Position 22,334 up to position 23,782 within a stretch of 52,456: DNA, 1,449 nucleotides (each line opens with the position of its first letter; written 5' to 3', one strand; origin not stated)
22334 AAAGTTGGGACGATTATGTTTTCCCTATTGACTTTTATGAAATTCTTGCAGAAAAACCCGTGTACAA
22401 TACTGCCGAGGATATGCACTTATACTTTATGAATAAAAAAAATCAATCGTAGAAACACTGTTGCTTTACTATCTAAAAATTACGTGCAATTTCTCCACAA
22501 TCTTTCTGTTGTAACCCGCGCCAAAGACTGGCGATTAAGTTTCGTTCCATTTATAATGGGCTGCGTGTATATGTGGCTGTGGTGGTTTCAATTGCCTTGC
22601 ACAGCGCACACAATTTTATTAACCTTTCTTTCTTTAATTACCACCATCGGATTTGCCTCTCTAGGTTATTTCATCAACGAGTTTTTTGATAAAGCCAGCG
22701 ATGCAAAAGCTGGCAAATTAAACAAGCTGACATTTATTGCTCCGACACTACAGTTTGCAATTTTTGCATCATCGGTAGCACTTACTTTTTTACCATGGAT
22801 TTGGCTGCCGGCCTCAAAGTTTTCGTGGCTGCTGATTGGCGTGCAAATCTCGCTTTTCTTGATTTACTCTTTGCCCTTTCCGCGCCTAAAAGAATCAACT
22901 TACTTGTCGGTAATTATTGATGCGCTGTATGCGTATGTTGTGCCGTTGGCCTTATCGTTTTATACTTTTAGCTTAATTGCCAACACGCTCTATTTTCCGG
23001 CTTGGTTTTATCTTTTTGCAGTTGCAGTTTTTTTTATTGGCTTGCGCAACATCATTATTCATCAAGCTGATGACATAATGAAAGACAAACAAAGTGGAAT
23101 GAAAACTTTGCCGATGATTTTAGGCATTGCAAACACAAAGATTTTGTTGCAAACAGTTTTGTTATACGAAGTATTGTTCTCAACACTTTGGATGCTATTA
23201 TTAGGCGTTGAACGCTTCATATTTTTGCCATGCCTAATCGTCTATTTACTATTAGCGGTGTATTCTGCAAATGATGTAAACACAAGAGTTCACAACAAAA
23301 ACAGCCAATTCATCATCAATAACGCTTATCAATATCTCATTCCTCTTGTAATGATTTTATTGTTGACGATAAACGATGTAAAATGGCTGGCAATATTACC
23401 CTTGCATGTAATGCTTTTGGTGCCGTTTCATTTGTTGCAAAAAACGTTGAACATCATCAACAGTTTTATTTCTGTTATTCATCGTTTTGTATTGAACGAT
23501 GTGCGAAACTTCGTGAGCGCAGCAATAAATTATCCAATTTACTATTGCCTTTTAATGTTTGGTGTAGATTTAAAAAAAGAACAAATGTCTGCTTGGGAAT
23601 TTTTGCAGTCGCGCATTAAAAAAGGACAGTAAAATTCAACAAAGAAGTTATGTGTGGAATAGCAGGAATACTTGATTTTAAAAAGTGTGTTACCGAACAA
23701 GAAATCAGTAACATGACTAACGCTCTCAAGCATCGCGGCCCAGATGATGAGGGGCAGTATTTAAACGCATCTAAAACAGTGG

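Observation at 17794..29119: Eleven-gene, tightly packed operon of tailoring enzymes with no recognisable scaffold synthase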

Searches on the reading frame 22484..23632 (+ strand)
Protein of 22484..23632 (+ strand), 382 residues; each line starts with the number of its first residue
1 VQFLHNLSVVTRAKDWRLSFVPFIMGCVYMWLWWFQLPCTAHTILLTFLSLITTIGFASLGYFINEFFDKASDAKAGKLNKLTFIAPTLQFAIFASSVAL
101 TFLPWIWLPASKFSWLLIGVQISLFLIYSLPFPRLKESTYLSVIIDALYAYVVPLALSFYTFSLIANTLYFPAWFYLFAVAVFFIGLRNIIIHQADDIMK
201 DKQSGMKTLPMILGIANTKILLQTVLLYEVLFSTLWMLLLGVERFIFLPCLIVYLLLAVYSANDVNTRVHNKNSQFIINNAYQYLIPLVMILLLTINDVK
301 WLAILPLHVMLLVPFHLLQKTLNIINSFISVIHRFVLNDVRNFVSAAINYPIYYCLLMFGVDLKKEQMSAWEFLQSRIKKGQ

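Call 9: search_protein_families(library=pfam, proteins=[window:22484-23629:+], max_evalue=0.01)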
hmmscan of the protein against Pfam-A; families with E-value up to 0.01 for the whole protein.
window:22484-23629:+ (382 aa): 1 family
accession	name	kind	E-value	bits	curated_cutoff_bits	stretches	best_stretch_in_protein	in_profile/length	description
PF01040.23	UbiA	-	7.2e-12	45.6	34.2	1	22-277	4-244/250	UbiA prenyltransferase family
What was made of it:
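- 22484..23632 (+): Divergent UbiA-superfamily intramembrane prenyltransferase with a C-terminal extension of about 90 aa. This is the anchor gene of the cluster family. PF01040 scores 45.6 bits against a 34.2 cut-off (call 9).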

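Call 10: search_protein_families(library=ncbifam, proteins=[window:22484-23629:+], max_evalue=0.01)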
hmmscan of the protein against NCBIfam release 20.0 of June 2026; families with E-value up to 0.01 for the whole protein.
window:22484-23629:+ (382 aa): 6 families
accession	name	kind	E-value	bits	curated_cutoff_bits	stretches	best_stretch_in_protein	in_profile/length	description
NF009521.0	PRK12882.1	equivalog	2.2e-07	30.4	296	1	173-264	159-251/280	geranylgeranylglycerol-phosphate geranylgeranyltransferase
NF009513.0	PRK12872.1-3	equivalog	6.9e-07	29.1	288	1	47-262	55-266/293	prenyltransferase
NF009523.0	PRK12884.1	equivalog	1.1e-05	24.8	269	1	43-291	38-273/279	prenyltransferase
NF010117.0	PRK13591.1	equivalog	1.4e-05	24.3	238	1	175-281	185-291/307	prenyltransferase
NF004751.0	PRK06080.1-3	equivalog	2.5e-05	24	264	1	178-270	179-267/296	1,4-dihydroxy-2-naphthoate polyprenyltransferase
NF009512.0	PRK12872.1-1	equivalog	0.00011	21.8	278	1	28-257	23-266/303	geranylgeranylglycerol-phosphate geranylgeranyltransferase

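Call 13: find_encoding_contigs(protein=window:22484-23632:+, flank=10000, max_places=6)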
Protein window:22484-23632:+ (382 aa): 1 contig read that carries it; 1 place shown.
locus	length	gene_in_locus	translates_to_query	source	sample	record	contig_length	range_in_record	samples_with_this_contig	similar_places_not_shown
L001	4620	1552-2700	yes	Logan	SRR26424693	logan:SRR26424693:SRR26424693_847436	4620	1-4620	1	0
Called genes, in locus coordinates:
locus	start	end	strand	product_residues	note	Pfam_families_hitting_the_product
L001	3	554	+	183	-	?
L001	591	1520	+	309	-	PF01209:Ubie_methyltran, PF02353:CMAS, PF13489:Methyltransf_23 (weak), PF13847:Methyltransf_31, PF08241:Methyltransf_11, PF08242:Methyltransf_12, PF13649:Methyltransf_25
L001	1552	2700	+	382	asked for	PF01040:UbiA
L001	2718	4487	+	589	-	PF12481:DUF3700, PF13522:GATase_6, PF13537:GATase_7, PF00733:Asn_synthase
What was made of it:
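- Tried and rejected: Exact-match lookup of the window UbiA found only one short 4.6-kb Logan contig with the same genes, so it added no context (call 13).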

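Call 14: find_homologous_proteins(query=window:22484-23629:+, max_evalue=0.00001)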
Query window:22484-23629:+ (382 aa): 201 proteins with E <= 0.00001 among 7190 candidates; the best 120 are listed.
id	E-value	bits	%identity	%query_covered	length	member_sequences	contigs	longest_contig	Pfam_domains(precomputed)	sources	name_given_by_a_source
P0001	2.1e-245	832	100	100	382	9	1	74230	PF01040.24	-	-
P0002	3.1e-153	529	66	99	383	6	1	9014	PF01040.24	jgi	-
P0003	4.2e-145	502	62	99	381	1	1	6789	PF01040.24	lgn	-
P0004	9.5e-141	487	65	93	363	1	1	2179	PF01040.24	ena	-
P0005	3.5e-126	440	55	100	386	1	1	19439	PF01040.24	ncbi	-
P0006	3.5e-125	436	56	99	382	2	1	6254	PF01040.24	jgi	-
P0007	7.7e-122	425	53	100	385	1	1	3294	PF01040.24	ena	-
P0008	1.8e-120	421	56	98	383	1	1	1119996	PF01040.24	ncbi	-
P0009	1.2e-115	405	52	99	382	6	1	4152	PF01040.24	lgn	-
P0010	4.5e-115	403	53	99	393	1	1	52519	PF01040.24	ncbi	-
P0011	2.8e-113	397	54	92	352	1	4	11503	PF01040.24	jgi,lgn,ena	-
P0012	5.8e-113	396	49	99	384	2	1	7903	PF01040.24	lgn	-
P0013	4.7e-111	390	52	98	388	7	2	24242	PF01040.24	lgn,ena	-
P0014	6.3e-111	389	49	98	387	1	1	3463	PF01040.24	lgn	-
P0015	8.6e-111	389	51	99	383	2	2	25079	PF01040.24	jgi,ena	jgi:hypothetical protein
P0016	9.1e-111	389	51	99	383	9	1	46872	PF01040.24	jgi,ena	-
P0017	1.3e-109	385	51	99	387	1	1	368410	PF01040.24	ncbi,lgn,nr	ncbi:MAG: UbiA family prenyltransferase [Chitinophagales bacterium]|nr:UbiA family prenyltransferase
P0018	7.4e-109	383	52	99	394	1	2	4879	PF01040.24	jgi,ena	jgi:4-hydroxybenzoate polyprenyltransferase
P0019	2.4e-108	381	51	98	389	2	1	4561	PF01040.24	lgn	-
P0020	3.3e-105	371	52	92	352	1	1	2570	PF01040.24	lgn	-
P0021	1.2e-104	369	51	98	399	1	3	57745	PF01040.24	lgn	-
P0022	5.5e-103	363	47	98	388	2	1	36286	PF01040.24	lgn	-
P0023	2.1e-101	358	46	99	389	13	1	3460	PF01040.24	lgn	-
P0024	8.6e-101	356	46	99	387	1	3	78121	PF01040.24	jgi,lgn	jgi:4-hydroxybenzoate polyprenyltransferase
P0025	7.3e-100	353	48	99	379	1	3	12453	PF01040.24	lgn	-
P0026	2.4e-99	351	47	96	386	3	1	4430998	PF01040.24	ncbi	-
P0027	2.6e-97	345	47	99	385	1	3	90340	PF01040.24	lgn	-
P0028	2.7e-97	344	45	99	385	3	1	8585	PF01040.24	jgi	jgi:4-hydroxybenzoate polyprenyltransferase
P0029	5.4e-97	343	46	97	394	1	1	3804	PF01040.24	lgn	-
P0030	1.5e-96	342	46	97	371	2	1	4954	PF01040.24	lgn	-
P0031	2.1e-96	342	47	96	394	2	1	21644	PF01040.24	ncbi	-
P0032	3.1e-96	341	47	98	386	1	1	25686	PF01040.24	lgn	-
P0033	3.0e-94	334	47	97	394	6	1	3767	PF01040.24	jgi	jgi:4-hydroxybenzoate polyprenyltransferase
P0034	3.2e-94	334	46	99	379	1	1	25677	PF01040.24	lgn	-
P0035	3.6e-93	331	45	99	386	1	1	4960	PF01040.24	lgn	-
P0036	2.1e-92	328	46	99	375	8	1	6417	PF01040.24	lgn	-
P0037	3.8e-92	328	46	98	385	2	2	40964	PF01040.24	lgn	-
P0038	1.3e-90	322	45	98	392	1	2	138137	PF01040.24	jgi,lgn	-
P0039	1.6e-90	322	45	97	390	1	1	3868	PF01040.24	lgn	-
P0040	2.4e-90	322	45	97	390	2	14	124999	PF01040.24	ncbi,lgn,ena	-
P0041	2.9e-90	321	45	97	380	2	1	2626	PF01040.24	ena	-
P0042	5.5e-89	317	43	98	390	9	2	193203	PF01040.24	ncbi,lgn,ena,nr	ncbi:MAG: UbiA family prenyltransferase [Chitinophagales bacterium]|nr:UbiA family prenyltransferase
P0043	8.3e-89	317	46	98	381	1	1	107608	PF01040.24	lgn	-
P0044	1.2e-88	316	45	97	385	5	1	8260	PF01040.24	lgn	-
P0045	1.2e-88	316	44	97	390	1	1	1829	PF01040.24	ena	-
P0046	2.5e-88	315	44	98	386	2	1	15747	PF01040.24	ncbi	ncbi:MAG: UbiA family prenyltransferase [Chitinophagales bacterium]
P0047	6.6e-88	314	43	99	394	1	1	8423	PF01040.24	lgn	-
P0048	7.5e-88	313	44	99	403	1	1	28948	PF01040.24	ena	-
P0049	1.0e-87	313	43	98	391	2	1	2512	PF01040.24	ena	-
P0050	1.3e-87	313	42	99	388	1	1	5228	PF01040.24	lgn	-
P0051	1.6e-87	312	43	99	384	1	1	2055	PF01040.24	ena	-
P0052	2.2e-87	312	43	98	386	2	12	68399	PF01040.24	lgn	-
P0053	2.5e-87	312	44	98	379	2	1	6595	PF01040.24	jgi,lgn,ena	-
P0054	6.0e-87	310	43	97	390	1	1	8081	PF01040.24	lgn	-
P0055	1.2e-86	309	43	99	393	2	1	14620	PF01040.24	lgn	-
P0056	2.0e-86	309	43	97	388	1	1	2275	PF01040.24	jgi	-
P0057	3.2e-86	308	44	92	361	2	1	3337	PF01040.24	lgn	-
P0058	4.5e-86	308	40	99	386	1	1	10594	PF01040.24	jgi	-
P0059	4.9e-86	307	43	98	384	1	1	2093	PF01040.24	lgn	-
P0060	1.0e-85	306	43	97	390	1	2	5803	PF01040.24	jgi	-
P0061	1.3e-85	306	42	97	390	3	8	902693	PF01040.24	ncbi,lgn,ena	ncbi:MAG: UbiA family prenyltransferase [Chitinophagales bacterium]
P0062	1.3e-85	306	41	99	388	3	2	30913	PF01040.24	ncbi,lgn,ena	-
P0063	4.0e-85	304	42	100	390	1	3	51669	PF01040.24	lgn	-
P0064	1.2e-84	303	41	98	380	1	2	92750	PF01040.24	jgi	jgi:4-hydroxybenzoate polyprenyltransferase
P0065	1.2e-84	303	43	99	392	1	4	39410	PF01040.24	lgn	-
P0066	1.4e-84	303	42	100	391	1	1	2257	PF01040.24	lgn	-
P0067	2.1e-84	302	43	99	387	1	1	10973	PF01040.24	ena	-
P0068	2.4e-84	302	49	87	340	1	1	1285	PF01040.24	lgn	-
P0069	3.0e-84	302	43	98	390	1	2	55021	PF01040.24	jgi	jgi:1,4-dihydroxy-2-naphthoate octaprenyltransferase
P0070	7.5e-84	300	41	99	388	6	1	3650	PF01040.24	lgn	-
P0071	1.1e-83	300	41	99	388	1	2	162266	PF01040.24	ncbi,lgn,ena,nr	ncbi:MAG TPA: UbiA family prenyltransferase [Chitinophagales bacterium]|nr:UbiA family prenyltransfe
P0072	1.3e-83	299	41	99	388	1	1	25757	PF01040.24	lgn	-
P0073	1.7e-83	299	43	97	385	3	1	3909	PF01040.24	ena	-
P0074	1.9e-83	299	43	97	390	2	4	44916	PF01040.24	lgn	-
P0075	2.0e-83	299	42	99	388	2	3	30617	PF01040.24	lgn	-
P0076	2.3e-83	299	42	100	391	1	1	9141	PF01040.24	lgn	-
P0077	3.6e-83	298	41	99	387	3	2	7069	PF01040.24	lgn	-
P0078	4.5e-83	298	44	97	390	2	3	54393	PF01040.24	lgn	-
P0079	5.5e-83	297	42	98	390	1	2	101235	PF01040.24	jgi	jgi:4-hydroxybenzoate polyprenyltransferase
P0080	1.1e-82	296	41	98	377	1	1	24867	PF01040.24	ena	-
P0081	1.1e-82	296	42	99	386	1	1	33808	PF01040.24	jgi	jgi:4-hydroxybenzoate polyprenyltransferase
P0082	1.4e-82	296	40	99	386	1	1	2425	PF01040.24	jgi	jgi:4-hydroxybenzoate polyprenyltransferase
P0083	1.5e-82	296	40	98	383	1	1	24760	PF01040.24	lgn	-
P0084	2.1e-82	295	38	98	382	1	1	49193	PF01040.24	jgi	-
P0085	8.5e-82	293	41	98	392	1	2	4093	PF01040.24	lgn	-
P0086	3.4e-81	292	40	99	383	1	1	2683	PF01040.24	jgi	-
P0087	5.4e-81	291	42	98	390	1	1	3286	PF01040.24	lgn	-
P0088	5.5e-81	291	42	97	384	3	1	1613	PF01040.24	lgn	-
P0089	8.6e-81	290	40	99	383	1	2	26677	PF01040.24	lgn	-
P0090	1.9e-80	289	40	98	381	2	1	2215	PF01040.24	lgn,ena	-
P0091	2.6e-80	289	42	96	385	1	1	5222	PF01040.24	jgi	jgi:4-hydroxybenzoate polyprenyltransferase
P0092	4.4e-80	288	39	98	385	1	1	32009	PF01040.24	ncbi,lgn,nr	ncbi:MAG: UbiA family prenyltransferase [Flavobacteriales bacterium]|nr:UbiA family prenyltransferas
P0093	7.0e-80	287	41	99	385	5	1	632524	PF01040.24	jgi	jgi:hypothetical protein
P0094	1.1e-79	287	43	99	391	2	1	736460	PF01040.24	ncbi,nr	ncbi:MAG: UbiA family prenyltransferase [Chitinophagales bacterium]|nr:UbiA family prenyltransferase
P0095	1.3e-79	286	42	99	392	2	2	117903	PF01040.24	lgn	-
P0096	2.7e-79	285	40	99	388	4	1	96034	PF01040.24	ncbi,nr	ncbi:MAG: UbiA family prenyltransferase [Chitinophagales bacterium]|nr:UbiA family prenyltransferase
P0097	1.6e-78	283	38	98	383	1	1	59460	PF01040.24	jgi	-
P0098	2.3e-78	282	38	98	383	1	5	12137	PF01040.24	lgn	-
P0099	6.6e-78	281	41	99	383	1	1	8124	PF01040.24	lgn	-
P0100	1.6e-77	279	43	98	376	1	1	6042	PF01040.24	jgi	jgi:4-hydroxybenzoate polyprenyltransferase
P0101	1.6e-77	279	41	97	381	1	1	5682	PF01040.24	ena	-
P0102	1.3e-76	276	38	99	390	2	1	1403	PF01040.24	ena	-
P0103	1.6e-76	276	58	59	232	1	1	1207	PF01040.24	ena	-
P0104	2.3e-76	276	44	99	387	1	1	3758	PF01040.24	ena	-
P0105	4.2e-76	275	40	99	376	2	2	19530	PF01040.24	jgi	jgi:4-hydroxybenzoate polyprenyltransferase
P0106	9.5e-76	274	42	99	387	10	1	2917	PF01040.24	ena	-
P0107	7.4e-75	271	39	99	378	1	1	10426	PF01040.24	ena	-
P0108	8.5e-75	270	40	98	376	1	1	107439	PF01040.24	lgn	-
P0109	9.5e-75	270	41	97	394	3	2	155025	PF01040.24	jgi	jgi:4-hydroxybenzoate polyprenyltransferase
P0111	1.1e-74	270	42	99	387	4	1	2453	PF01040.24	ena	-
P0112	1.8e-74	269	40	99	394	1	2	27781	PF01040.24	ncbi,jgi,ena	jgi:4-hydroxybenzoate polyprenyltransferase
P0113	3.0e-74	269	42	99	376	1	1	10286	PF01040.24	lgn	-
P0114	8.8e-74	267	42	96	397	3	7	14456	PF01040.24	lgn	-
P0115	1.0e-73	267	40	98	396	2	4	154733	PF01040.24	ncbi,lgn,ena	-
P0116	1.1e-73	267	39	99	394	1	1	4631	PF01040.24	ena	-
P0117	1.3e-73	267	40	96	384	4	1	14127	PF01040.24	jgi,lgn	jgi:4-hydroxybenzoate polyprenyltransferase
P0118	1.7e-73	266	41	99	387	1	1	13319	PF01040.24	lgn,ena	-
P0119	1.8e-73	266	41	97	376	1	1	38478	PF01040.24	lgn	-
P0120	3.0e-73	265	40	98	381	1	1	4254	PF01040.24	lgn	-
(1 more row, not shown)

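Call 15: find_encoding_contigs(protein=P0026, flank=10000, max_places=2)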
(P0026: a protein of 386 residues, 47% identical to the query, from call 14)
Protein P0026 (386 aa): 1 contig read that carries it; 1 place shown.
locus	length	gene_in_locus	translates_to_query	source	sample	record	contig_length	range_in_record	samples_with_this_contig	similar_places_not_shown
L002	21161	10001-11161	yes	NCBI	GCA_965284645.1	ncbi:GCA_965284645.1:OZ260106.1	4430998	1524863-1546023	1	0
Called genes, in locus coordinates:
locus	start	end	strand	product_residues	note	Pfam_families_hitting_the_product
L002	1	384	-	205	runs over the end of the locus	PF13621:Cupin_8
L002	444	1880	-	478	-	PF13231:PMT_2 (weak)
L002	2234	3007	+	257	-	PF05118:Asp_Arg_Hydrox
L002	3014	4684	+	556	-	-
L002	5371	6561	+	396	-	-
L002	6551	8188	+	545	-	PF02543:Carbam_trans_N, PF22521:HypF_C_2 (weak), PF16861:Carbam_trans_C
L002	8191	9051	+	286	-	PF05721:PhyH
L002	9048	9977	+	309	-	PF01209:Ubie_methyltran, PF13489:Methyltransf_23 (weak), PF02353:CMAS, PF13847:Methyltransf_31, PF08241:Methyltransf_11, PF08242:Methyltransf_12, PF13649:Methyltransf_25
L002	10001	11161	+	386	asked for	PF01040:UbiA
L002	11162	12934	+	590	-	PF13522:GATase_6, PF13537:GATase_7, PF00733:Asn_synthase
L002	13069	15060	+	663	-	PF04488:Gly_transf_sug (weak)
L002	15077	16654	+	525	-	PF13186:SPASM (weak), PF04055:Radical_SAM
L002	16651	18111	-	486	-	PF13186:SPASM (weak), PF04055:Radical_SAM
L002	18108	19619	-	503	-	PF13186:SPASM, PF04055:Radical_SAM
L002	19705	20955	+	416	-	PF04055:Radical_SAM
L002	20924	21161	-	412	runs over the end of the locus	PF13472:Lipase_GDSL_2 (weak)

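Call 16: find_encoding_contigs(protein=P0008, flank=10000, max_places=2)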
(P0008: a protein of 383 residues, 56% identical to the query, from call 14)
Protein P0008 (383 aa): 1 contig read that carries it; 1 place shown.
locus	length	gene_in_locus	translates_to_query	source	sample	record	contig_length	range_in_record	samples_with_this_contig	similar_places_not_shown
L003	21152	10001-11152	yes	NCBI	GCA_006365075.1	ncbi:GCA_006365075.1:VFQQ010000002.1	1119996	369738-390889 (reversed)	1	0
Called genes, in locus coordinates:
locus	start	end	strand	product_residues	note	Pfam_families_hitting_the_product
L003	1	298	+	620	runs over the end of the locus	PF00890:FAD_binding_2 (faint), PF01134:GIDA, PF07992:Pyr_redox_2 (weak), PF12831:FAD_oxidored, PF21680:GIDA_C_1st, PF13932:SAM_GIDA_C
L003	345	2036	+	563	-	PF13205:Big_5, PF13620:CarboxypepD_reg (weak), PF09912:DUF2141 (faint)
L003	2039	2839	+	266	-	PF02558:ApbA (weak), PF03807:F420_oxidored, PF14748:P5CR_dimer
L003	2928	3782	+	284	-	PF01145:Band_7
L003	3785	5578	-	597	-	PF13176:TPR_7 (faint), PF13181:TPR_8 (faint), PF00515:TPR_1 (faint), PF07719:TPR_2 (faint), PF13374:TPR_10 (faint), PF13424:TPR_12, PF00512:HisKA, PF02518:HATPase_c, +1 more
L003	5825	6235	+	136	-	-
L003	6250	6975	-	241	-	PF11967:RecO_N, PF02565:RecO_C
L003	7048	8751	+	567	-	PF02036:SCP2 (faint), PF00753:Lactamase_B, PF12706:Lactamase_B_2, PF14863:Alkyl_sulf_dimr, PF14864:Alkyl_sulf_C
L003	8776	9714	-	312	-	PF01699:Na_Ca_ex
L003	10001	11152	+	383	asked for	PF01040:UbiA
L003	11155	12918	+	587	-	PF13522:GATase_6, PF12481:DUF3700 (weak), PF13537:GATase_7, PF00733:Asn_synthase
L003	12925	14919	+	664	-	PF04488:Gly_transf_sug (faint)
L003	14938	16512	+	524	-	PF04055:Radical_SAM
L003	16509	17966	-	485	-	PF13186:SPASM (weak), PF04055:Radical_SAM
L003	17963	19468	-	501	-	PF13186:SPASM, PF04055:Radical_SAM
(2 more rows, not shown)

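Call 18: search_solved_structures(query=window:22484-23629:+, max_evalue=10)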
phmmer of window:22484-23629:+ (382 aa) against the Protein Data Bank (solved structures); distinct sequences matched with E-value up to 10: 5.
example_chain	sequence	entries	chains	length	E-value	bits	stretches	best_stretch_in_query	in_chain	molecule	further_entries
6ttn_A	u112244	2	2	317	0.021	17.3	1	287-357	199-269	Hyoscyamine 6 beta-hydroxylase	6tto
6ttm_A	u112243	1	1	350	0.025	17.1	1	287-357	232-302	Hyoscyamine 6 beta-hydroxylase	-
8cv8_A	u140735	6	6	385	0.033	16.6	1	295-358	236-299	Hyoscyamine 6-beta-hydroxylase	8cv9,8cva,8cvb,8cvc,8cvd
8cve_A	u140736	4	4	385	0.045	16.2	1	295-358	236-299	Hyoscyamine 6-beta-hydroxylase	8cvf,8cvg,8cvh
9v6v_A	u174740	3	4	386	0.44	12.9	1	293-358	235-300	Hyoscyamine 6-dioxygenase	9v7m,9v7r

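Call 21: find_related_loci(query=A1, collection=genome_contigs, flank=10000)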
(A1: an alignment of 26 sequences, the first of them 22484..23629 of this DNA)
Query A1 (382 aa) in genome_contigs; peptide patterns used: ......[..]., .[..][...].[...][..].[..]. (x = any residue, [..] = any of these).
82 stretches matched a pattern; 26 encode a relative of the query (tblastn E <= 1e-3); 26 distinct loci.
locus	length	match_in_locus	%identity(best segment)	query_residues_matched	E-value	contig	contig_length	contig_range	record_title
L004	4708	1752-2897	65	1-382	9e-153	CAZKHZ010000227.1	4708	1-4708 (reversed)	MAG TPA_asm: uncultured Chitinophagaceae bacterium isolate SRP128246_co1_483 genome assembly, contig: NODE_51950_length_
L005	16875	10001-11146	55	2-382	2e-127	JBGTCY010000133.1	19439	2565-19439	MAG: Chitinophagales bacterium isolate JTS-RE130 k141_9090107, whole genome shotgun sequence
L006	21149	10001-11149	51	4-380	5e-113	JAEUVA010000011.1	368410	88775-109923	MAG: Chitinophagales bacterium isolate new MAG-369 k141_4452554, whole genome shotgun sequence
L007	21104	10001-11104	47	11-378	4e-100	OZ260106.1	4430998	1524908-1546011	MAG: uncultured Bacteroidia bacterium isolate CRY1-m2-bin03 genome assembly, chromosome: 1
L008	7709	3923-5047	43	10-380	4e-93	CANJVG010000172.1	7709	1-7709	MAG: Bacteroidetes bacterium isolate RH-23may17-913 genome assembly, contig: RH-23may17-C78898, whole genome shotgun seq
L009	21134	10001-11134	45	11-380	8e-93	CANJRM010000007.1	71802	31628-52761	MAG: Bacteroidetes bacterium isolate RH-23may17-600 genome assembly, contig: RH-23may17-C2568, whole genome shotgun sequ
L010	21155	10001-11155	41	3-380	2e-92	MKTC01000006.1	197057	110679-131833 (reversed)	MAG: Bacteroidetes bacterium 37-13 scnpilot_p_inoc_scaffold_138, whole genome shotgun sequence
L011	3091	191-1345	43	4-380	4e-91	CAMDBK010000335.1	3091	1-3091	MAG: Chitinophaga pinensis isolate MaH-04nov19-256 genome assembly, contig: MaH-04nov19-C73593, whole genome shotgun seq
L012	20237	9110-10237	47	3-377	3e-89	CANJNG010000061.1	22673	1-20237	MAG: Bacteroidetes bacterium isolate RH-23may17-554 genome assembly, contig: RH-23may17-C16463, whole genome shotgun seq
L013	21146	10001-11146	41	2-380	1e-84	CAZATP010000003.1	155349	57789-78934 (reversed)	MAG TPA_asm: uncultured Chryseobacterium sp. isolate SRP319275_co3_132 genome assembly, contig: NODE_147_length_155349_c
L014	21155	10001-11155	43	6-382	6e-83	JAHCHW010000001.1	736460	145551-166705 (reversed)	MAG: Chitinophagales bacterium isolate TGS_BAC7 BAC7_1, whole genome shotgun sequence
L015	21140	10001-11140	39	5-379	1e-81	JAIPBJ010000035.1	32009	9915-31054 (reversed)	MAG: Flavobacteriales bacterium isolate Tobar13m-G24 Tobar13m-C1627, whole genome shotgun sequence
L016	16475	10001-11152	40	7-379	1e-76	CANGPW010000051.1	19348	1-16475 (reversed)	MAG: Bacteroidetes bacterium isolate RE-14apr17-15 genome assembly, contig: RE-14apr17-C2826, whole genome shotgun seque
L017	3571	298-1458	40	2-379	7e-76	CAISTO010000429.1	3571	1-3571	MAG: uncultured Bacteroidetes bacterium isolate Loclat_bin-04791 genome assembly, contig: bin-04791:429/484, whole genom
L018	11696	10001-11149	41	4-379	1e-73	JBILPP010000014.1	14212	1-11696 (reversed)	MAG: Bacteroidia bacterium isolate ME2018-04-20_3300034022_group8_bin194 Rohwer_bin1057_scaffold_2472_c1, whole genome s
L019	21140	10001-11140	42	10-381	2e-93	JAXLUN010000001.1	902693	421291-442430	MAG: Chitinophagales bacterium isolate STL-BAC31 C1.111.fa-1, whole genome shotgun sequence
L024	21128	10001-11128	36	7-379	3e-59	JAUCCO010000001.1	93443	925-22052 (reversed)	MAG: Bacteroidia bacterium isolate R4x_41d_il_Bin1.24 NODE_123_length_93443_cov_6.216859, whole genome shotgun sequence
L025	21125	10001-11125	39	6-378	3e-59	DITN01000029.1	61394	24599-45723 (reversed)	MAG TPA_asm: Bacteroidetes bacterium UBA6183 UBA6183_contig_110774, whole genome shotgun sequence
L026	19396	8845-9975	37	5-379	7e-59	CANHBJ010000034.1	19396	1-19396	MAG: Bacteroidetes bacterium isolate RE-16jun15-135 genome assembly, contig: RE-16jun15-C1697, whole genome shotgun sequ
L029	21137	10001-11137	53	4-381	6e-122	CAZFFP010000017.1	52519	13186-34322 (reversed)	MAG TPA_asm: uncultured Chitinophagaceae bacterium isolate SRP319275_co1_176 genome assembly, contig: NODE_434_length_52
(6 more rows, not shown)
